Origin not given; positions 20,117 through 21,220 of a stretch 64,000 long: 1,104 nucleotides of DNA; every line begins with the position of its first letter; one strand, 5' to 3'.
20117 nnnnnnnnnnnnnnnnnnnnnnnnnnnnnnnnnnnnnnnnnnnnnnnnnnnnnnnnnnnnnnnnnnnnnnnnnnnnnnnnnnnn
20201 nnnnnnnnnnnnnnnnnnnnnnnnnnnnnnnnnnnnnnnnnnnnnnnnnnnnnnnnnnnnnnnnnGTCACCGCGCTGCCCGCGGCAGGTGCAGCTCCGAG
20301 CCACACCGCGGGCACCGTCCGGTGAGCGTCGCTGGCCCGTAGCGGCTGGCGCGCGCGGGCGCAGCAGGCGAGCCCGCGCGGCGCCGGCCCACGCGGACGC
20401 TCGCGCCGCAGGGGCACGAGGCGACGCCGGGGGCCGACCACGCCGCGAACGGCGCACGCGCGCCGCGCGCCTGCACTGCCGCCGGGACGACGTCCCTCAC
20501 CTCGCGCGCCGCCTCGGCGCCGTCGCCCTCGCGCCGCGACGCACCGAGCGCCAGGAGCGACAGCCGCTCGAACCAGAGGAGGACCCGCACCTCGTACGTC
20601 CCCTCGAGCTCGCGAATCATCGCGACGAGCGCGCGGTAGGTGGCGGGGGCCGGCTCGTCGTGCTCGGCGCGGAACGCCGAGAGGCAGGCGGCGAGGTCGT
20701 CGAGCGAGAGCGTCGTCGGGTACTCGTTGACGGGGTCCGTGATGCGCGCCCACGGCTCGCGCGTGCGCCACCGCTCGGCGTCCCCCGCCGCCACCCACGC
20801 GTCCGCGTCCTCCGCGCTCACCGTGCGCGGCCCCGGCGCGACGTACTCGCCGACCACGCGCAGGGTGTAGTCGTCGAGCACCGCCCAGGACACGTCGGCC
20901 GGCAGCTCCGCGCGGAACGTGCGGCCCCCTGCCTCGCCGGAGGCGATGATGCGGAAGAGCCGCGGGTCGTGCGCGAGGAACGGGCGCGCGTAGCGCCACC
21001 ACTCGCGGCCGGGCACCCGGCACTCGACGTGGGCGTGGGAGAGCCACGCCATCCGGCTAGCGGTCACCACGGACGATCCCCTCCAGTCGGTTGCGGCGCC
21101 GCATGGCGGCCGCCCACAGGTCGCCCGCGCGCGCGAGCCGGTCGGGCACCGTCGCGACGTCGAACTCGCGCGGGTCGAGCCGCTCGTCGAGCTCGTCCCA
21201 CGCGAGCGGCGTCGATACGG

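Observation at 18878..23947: ku-ligD operon continues seamlessly into five unknown ORFs, including a duplicated module of an 'HVECR..WW / ATYxAL..LWF' protein plus a mini-TM peptide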

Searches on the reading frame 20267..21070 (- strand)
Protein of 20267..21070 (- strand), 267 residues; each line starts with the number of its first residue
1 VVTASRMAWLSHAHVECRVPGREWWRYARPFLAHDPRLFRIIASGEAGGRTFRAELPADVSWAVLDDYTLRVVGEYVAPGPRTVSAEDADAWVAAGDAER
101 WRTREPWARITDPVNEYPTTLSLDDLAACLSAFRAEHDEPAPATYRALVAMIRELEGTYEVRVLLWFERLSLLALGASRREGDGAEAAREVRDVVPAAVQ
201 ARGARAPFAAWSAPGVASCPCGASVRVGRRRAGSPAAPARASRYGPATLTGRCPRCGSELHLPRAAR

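Call 4: search_protein_families(library=pfam, proteins=[window:20267-21052:-], max_evalue=1)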
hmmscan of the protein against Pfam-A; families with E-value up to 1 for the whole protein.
window:20267-21052:- (261 aa): 0 families

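Call 6: search_protein_families(library=ncbifam, proteins=[window:20267-21052:-], max_evalue=1)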
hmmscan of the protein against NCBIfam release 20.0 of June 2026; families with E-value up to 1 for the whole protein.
window:20267-21052:- (261 aa): 2 families
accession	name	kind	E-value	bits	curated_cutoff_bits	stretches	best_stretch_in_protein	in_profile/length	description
NF033497.1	rubre_like_arch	subfamily_domain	0.11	12.3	32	1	241-254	13-26/34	rubrerythrin-like domain-containing protein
NF041795.1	Brz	equivalog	0.74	10.2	100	0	246-259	7-22/60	transcriptional regulator Brz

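Call 7: search_protein_families(library=phrogs, proteins=[window:20267-21052:-], max_evalue=1)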
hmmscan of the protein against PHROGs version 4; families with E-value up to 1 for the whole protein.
window:20267-21052:- (261 aa): 0 families

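Call 8: search_protein_families(library=padloc, proteins=[window:20267-21052:-], max_evalue=1)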
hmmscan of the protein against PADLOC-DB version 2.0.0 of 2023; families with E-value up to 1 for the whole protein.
window:20267-21052:- (261 aa): 0 families

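Call 9: find_homologous_proteins(query=window:20267-21052:-, max_evalue=0.001)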
Query window:20267-21052:- (261 aa): 2 proteins with E <= 0.001 among 8000 candidates.
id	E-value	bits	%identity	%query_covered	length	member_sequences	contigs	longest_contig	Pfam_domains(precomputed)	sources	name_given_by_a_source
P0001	1.3e-165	568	98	100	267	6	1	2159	-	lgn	-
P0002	1.7e-37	148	49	64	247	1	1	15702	-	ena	-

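Call 10: find_encoding_contigs(protein=P0002, flank=10000)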
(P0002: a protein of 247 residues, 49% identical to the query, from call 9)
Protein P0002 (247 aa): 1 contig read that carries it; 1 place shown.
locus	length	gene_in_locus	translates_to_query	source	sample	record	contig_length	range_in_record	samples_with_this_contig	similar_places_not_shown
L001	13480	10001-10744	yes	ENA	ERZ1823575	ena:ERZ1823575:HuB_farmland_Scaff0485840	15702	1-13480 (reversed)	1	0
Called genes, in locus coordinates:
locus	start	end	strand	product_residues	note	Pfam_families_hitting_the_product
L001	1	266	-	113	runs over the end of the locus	-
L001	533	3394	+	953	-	PF00690:Cation_ATPase_N, PF00122:E1-E2_ATPase, PF00702:Hydrolase, PF13246:Cation_ATPase, PF12710:HAD, PF00689:Cation_ATPase_C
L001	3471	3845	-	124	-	-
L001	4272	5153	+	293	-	-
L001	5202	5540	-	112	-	-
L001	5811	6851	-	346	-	PF00091:Tubulin, PF12327:FtsZ_C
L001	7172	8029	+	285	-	PF02735:Ku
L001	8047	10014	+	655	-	PF01068:DNA_ligase_A_M, PF04679:DNA_ligase_A_C, PF21686:LigD_Prim-Pol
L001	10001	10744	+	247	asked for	-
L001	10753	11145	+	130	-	-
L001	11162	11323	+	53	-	-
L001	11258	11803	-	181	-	-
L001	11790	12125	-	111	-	-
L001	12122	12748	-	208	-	-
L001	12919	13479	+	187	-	?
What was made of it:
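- ku-ligD-X-partner (L001, call 10).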

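Call 11: find_encoding_contigs(protein=P0001, flank=10000)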
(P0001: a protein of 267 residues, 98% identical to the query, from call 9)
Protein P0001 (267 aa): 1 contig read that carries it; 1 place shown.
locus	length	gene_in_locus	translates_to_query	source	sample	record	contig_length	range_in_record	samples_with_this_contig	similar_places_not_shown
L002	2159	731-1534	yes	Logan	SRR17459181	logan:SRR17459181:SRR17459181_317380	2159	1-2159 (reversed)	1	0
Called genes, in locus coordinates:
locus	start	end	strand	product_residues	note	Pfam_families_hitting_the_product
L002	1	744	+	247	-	?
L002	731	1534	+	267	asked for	-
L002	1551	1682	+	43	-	-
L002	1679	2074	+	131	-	-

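Call 18: find_related_loci(query=A1, collection=genome_contigs, flank=10000)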
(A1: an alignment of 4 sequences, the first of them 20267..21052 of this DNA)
Query A1 (261 aa) in genome_contigs; peptide patterns used: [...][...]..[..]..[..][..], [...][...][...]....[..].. (x = any residue, [..] = any of these).
125 stretches matched a pattern, but none encodes a relative of the query by tblastn (E <= 1e-3).
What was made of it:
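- Tried and rejected: The first GTDB scan, with narrow patterns, found nothing (call 18).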

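Call 19: find_related_loci(query=A1, collection=metagenome_contigs, flank=10000)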
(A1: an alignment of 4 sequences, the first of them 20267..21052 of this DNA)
Query A1 (261 aa) in metagenome_contigs; peptide patterns used: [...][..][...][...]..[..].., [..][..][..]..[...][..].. (x = any residue, [..] = any of these).
221 stretches matched a pattern; 4 encode a relative of the query (tblastn E <= 1e-3); 4 distinct loci.
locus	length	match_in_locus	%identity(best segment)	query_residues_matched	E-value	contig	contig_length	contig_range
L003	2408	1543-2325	98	1-261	6e-178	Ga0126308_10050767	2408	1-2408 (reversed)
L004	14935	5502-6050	27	6-163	1e-8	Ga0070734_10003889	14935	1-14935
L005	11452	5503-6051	27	6-163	1e-8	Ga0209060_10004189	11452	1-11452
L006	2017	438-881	31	2-162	1e-7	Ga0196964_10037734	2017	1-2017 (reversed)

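Call 22: search_protein_families(library=pfam, proteins=[L004:61-945:+, L004:962-2218:-, L004:2230-3084:+, L004:3131-4312:+, L004:4355-5479:+, L004:5487-6053:+, L004:7014-7997:+, L004:8270-10186:+, L004:10186-11433:+, L004:12091-14604:-], max_evalue=0.01)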
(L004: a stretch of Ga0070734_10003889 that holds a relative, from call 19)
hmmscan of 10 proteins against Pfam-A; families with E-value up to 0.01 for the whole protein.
L004:61-945:+ (294 aa): 0 families

L004:962-2218:- (418 aa): 4 families
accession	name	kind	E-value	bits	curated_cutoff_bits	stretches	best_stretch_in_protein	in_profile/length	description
PF00109.32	ketoacyl-synt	-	8.9e-45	153.7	20.8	1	7-252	4-252/252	Beta-ketoacyl synthase, N-terminal domain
PF02801.28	Ketoacyl-synt_C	-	1.5e-34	118.9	20.8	1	260-375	1-119/119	Beta-ketoacyl synthase, C-terminal domain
PF00108.29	Thiolase_N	-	0.0011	18.8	26.4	0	160-197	77-114/260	Thiolase, N-terminal domain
PF02803.24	Thiolase_C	-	0.0093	16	27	0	280-366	19-100/123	Thiolase, C-terminal domain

L004:2230-3084:+ (284 aa): 5 families
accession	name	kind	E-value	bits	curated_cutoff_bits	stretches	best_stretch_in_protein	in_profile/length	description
PF18446.7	DUF5611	-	0.00083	20.5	25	0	56-122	5-68/102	Domain of unknown function (DUF5611)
PF07889.17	DUF1664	-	0.002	18.6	34.6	1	95-163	48-117/124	Protein of unknown function (DUF1664)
PF17561.7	TssO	-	0.0025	18.4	29.2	0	62-110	99-147/148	Type VI secretion system, TssO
PF02321.23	OEP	-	0.0055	17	22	0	61-138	94-172/187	Outer membrane efflux protein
PF05859.17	Mis12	-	0.0066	16.7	25.7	0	96-166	113-188/231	Mis12 protein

L004:3131-4312:+ (393 aa): 2 families
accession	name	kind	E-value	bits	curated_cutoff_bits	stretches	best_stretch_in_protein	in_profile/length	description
PF04055.27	Radical_SAM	-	6.7e-24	85.4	29.5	1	8-178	2-159/166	Radical SAM superfamily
PF06969.22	HemN_C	-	1.1e-13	51.5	24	1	314-378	1-67/67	HemN C-terminal domain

L004:4355-5479:+ (374 aa): 2 families
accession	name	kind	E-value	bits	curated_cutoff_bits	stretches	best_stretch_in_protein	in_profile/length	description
PF01212.27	Beta_elim_lyase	-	2.4e-102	342.6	27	1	34-316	1-285/288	Beta-eliminating lyase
PF01041.23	DegT_DnrJ_EryC1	-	0.0001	22.1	19.8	1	59-337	18-301/360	DegT/DnrJ/EryC1/StrS aminotransferase family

L004:5487-6053:+ (188 aa): 0 families

L004:7014-7997:+ (327 aa): 1 family
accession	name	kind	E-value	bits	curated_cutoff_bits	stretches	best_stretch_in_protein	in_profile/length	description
PF00291.31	PALP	-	3.2e-82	276.6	35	1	26-313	4-295/295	Pyridoxal-phosphate dependent enzyme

L004:8270-10186:+ (638 aa): 2 families
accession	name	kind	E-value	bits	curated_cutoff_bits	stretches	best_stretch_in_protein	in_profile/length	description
PF10101.14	DUF2339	-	3e-85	287.8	33.6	2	109-444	4-334/659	Predicted membrane protein (DUF2339)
PF05308.16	Mito_fiss_reg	-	0.0063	17.2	26.3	1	5-88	126-196/244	Mitochondrial fission regulator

L004:10186-11433:+ (415 aa): 1 family
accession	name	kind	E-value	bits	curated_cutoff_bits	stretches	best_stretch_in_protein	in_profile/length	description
PF13163.11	DUF3999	-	4.1e-22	79.4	30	1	94-407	115-423/424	Protein of unknown function (DUF3999)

L004:12091-14604:- (837 aa): 10 families
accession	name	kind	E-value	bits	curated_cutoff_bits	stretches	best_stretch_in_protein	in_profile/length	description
PF01580.24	FtsK_SpoIIIE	-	4.7e-65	219.6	24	1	453-652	2-221/221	FtsK/SpoIIIE family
PF13491.11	FtsK_4TM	-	5.9e-38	130.7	23.1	1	13-183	1-170/171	4TM region of DNA translocase FtsK/SpoIIIE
PF17854.6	FtsK_alpha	-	3.3e-29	101.5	22.9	1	347-445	1-101/101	FtsK alpha domain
PF09397.16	FtsK_gamma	-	3.6e-27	94.3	30.6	1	764-823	2-61/63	Ftsk gamma domain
PF12846.13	AAA_10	-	0.00028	20.5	27.5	1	487-531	19-59/362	AAA-like domain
PF13245.12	AAA_19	-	0.0011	19.6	25.1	1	488-630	10-115/134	AAA domain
PF01935.23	DUF87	-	0.0021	18.6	23.2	1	490-529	24-60/220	Helicase HerA, central domain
PF10412.15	TrwB_AAD_bind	-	0.0024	17.3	20.5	0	490-515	16-41/387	Type IV secretion-system coupling protein DNA-binding domain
PF13401.12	AAA_22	-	0.0037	18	27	0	491-649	7-124/130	AAA domain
PF20703.3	nSTAND1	-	0.0068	16.5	27.1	0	482-647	26-159/379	Novel STAND NTPase 1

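Call 33: search_solved_structures(query=A1, max_evalue=10)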
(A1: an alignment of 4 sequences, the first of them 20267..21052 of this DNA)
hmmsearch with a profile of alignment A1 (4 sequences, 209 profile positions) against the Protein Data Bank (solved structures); distinct sequences matched with E-value up to 10: 5.
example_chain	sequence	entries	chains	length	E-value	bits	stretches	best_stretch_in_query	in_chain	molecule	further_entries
1vhx_A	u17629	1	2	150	0.29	14.1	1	153-187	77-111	Putative Holliday junction resolvase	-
4bsx_A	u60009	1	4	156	0.32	13.9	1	55-103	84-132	TIR DOMAIN-CONTAINING ADAPTER MOLECULE 1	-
3h36_A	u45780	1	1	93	0.45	13.5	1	57-137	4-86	Polyribonucleotide nucleotidyltransferase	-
4c0m_A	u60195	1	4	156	0.48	13.4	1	55-103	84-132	TIR DOMAIN-CONTAINING ADAPTER MOLECULE 1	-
2m63_A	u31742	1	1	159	0.5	13.3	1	55-103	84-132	TIR domain-containing adapter molecule 1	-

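Call 34: search_solved_structures(query=L004:5487-6050:+, max_evalue=10)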
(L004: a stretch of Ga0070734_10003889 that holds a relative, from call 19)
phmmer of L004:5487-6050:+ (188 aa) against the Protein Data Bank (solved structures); distinct sequences matched with E-value up to 10: 0.
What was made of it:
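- Tried and rejected: The best hit was a YqgF-type resolvase at E=0.29, which I rejected (calls 33, 34).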

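Call 35: search_protein_representatives(alignment_id=A2)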
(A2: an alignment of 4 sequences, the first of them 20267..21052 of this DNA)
Query: 4 sequences, 243 profile positions. Proteins with E-value up to 0.001 (for the whole library): 87; up to 1e-10: 17; up to 1e-30: 7. The best 87 are listed.
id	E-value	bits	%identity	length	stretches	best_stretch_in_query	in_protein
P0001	4.1e-126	436.0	-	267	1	3-243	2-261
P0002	9.9e-122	421.7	-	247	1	1-243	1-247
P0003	1.2e-42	162.8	-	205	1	10-174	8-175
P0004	4.5e-41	157.6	-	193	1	10-183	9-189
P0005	5.8e-37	144.1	-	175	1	7-169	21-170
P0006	8.6e-36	140.3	-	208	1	9-172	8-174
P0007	1.6e-34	136.1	-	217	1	6-209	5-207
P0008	1.4e-30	123.3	-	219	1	6-203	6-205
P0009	1.2e-29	120.2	-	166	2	111-175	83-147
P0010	1.0e-27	113.9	-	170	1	56-176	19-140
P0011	4.2e-25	105.3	-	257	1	65-186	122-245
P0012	3.2e-22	95.8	-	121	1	9-118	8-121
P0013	1.0e-21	94.2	-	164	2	112-176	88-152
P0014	1.0e-20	90.9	-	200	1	10-188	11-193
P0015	1.4e-16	77.4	-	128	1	86-185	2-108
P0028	2.2e-07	47.2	-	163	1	13-169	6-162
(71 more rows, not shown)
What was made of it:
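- On phrog_10141 / MGCDIH...FWFDN phage family: However, a profile built from X1, X2, P0001 and P0002 retrieves dozens of canonical members at E=1e-8 to 1e-4 (call 35).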

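Call 43: find_encoding_contigs(protein=P0003, flank=10000)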
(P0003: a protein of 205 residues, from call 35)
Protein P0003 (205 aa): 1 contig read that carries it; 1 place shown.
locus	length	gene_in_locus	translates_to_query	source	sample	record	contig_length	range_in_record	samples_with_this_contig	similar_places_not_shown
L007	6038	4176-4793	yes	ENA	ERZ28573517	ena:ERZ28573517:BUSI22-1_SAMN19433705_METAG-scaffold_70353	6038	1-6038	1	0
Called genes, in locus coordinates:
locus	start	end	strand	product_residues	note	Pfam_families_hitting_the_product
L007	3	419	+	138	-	?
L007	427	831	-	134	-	-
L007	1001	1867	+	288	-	-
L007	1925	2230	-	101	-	-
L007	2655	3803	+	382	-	-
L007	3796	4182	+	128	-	-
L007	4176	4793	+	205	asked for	-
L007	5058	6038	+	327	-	?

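Call 44: find_encoding_contigs(protein=P0004, flank=10000)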
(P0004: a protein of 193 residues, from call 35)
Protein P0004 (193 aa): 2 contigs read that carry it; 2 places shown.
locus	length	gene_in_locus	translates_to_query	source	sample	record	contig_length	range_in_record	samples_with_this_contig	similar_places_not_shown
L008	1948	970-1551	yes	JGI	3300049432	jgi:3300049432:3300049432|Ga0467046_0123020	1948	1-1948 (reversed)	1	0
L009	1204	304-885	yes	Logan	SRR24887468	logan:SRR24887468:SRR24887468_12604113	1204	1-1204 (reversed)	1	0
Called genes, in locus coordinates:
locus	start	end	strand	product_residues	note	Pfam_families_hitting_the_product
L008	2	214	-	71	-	?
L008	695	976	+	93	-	-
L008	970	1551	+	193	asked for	-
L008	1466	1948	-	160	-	?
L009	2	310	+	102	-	?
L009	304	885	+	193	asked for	-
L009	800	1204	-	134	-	?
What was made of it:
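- One stand-alone partner-X pair exists (L008/L009, call 44).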

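Call 45: find_encoding_contigs(protein=P0006, flank=10000)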
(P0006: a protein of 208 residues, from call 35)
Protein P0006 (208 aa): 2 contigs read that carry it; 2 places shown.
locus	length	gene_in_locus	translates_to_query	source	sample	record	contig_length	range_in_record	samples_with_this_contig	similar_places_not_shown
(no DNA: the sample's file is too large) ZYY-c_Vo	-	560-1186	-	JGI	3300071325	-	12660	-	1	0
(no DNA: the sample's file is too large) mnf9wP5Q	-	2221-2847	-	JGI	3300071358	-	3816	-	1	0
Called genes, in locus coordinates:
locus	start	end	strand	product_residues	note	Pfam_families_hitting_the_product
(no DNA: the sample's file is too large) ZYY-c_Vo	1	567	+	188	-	?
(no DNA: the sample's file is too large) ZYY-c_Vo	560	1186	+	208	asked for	-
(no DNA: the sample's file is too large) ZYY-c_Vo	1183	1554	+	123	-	-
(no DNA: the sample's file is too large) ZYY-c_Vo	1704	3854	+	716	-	PF02922:CBM_48, PF00128:Alpha-amylase (faint), PF21331:Isoamylase_C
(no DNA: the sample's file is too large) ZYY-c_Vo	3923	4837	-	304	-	PF00165:HTH_AraC (weak), PF12833:HTH_18, PF00165:HTH_AraC (weak)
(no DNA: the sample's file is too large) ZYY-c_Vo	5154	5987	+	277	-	PF12833:HTH_18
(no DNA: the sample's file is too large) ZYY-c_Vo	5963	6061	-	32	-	-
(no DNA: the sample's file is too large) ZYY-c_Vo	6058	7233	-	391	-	PF00144:Beta-lactamase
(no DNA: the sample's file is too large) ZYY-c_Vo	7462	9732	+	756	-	PF06580:His_kinase, PF02518:HATPase_c (weak), PF06580:His_kinase (weak)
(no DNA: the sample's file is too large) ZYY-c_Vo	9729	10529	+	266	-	PF00072:Response_reg, PF04397:LytTR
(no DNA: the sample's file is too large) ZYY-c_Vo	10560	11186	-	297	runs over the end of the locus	PF02311:AraC_binding, PF12833:HTH_18, PF00165:HTH_AraC (weak)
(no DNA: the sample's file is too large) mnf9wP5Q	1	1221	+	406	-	PF01068:DNA_ligase_A_M, PF04679:DNA_ligase_A_C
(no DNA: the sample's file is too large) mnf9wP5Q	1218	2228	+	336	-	PF21686:LigD_Prim-Pol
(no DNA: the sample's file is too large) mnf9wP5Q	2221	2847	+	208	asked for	-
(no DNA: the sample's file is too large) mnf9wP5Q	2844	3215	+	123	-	-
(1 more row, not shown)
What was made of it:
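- Lig-Pol-X-123 aa (call 45).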

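Call 46: find_encoding_contigs(protein=P0007, flank=10000)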
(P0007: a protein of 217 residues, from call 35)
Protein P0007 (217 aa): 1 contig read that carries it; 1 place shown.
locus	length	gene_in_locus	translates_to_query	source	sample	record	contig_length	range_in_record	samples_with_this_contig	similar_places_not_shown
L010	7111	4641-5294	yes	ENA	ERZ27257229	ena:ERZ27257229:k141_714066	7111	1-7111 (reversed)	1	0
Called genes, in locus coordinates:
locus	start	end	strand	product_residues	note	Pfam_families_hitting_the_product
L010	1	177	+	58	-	?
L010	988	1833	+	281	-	PF02735:Ku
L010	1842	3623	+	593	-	PF13298:LigD_N, PF01068:DNA_ligase_A_M, PF09414:RNA_ligase (faint), PF04679:DNA_ligase_A_C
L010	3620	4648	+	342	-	PF21686:LigD_Prim-Pol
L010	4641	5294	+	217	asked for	-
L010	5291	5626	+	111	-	-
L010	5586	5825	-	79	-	-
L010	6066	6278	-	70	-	PF00313:CSD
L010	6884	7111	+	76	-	?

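Call 47: find_encoding_contigs(protein=P0008, flank=10000)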
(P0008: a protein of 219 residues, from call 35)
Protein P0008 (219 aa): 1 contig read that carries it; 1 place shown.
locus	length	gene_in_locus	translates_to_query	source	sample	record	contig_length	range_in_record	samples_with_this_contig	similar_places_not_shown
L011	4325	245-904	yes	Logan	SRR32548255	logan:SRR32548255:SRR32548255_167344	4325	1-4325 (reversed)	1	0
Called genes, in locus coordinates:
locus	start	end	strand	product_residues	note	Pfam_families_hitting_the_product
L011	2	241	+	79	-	?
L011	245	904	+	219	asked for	-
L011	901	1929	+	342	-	PF01068:DNA_ligase_A_M, PF04679:DNA_ligase_A_C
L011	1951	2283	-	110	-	-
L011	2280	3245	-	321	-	PF02735:Ku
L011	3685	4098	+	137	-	-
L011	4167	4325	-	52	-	?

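Call 48: predict_structure(alignment_id=A4)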
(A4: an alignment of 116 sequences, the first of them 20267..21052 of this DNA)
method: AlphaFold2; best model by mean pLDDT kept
length: 261 residues; sequences in the alignment: 116
mean_pLDDT: 79.9   pTM: 0.65
mean pLDDT of the five models: 79.9, 79.5, 78.7, 78.1, 76.2
residues with pLDDT >= 90: 152; 70-90: 27; 50-70: 40; < 50: 42
segments of 3 or more residues with pLDDT < 50: 169-173, 192-207, 228-241, 259-261
pLDDT, mean of each block of 10 residues (from residue 1): 88 97 95 93 92 96 96 97 96 93 95 96 97 98 98 97 66 54 53 45 43 71 49 40 69 64 39
secondary structure, 60 per line:
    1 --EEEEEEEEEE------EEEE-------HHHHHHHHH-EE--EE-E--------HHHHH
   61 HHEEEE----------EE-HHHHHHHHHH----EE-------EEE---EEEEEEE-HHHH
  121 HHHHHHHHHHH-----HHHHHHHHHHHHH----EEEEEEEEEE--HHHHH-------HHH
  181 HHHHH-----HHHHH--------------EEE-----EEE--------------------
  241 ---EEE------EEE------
elements in order: E3-12 E19-22 H30-38 H56-62 E63-66 H80-89 E103-105 E109-115 H117-131 H137-149 E154-163 H166-170 H178-185 H191-195 E210-212 E218-220 E244-246 E253-255
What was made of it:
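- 20543..21070 (-): X1, globular domain of the 261/267-aa protein (HVECR...LWFER). The start is either ATG 21052 or GTG 21070. AF2 pLDDT is above 90 for residues 1-165 (call 48).
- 20267..20542 (-): C-terminal tail of X1: an Arg-rich linker plus a CPC...CPRC zinc-ribbon-like motif. The AF2 model is low-confidence here, with short strands at the Cys pairs (call 48).
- On phrog_10141 / MGCDIH...FWFDN phage family: An alignment dominated by canonical members yields a confident X1 model (pLDDT above 90 for residues 1-165, call 48).
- On Zinc ribbon: The AF2 model places short strands there, but with low pLDDT (call 48).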
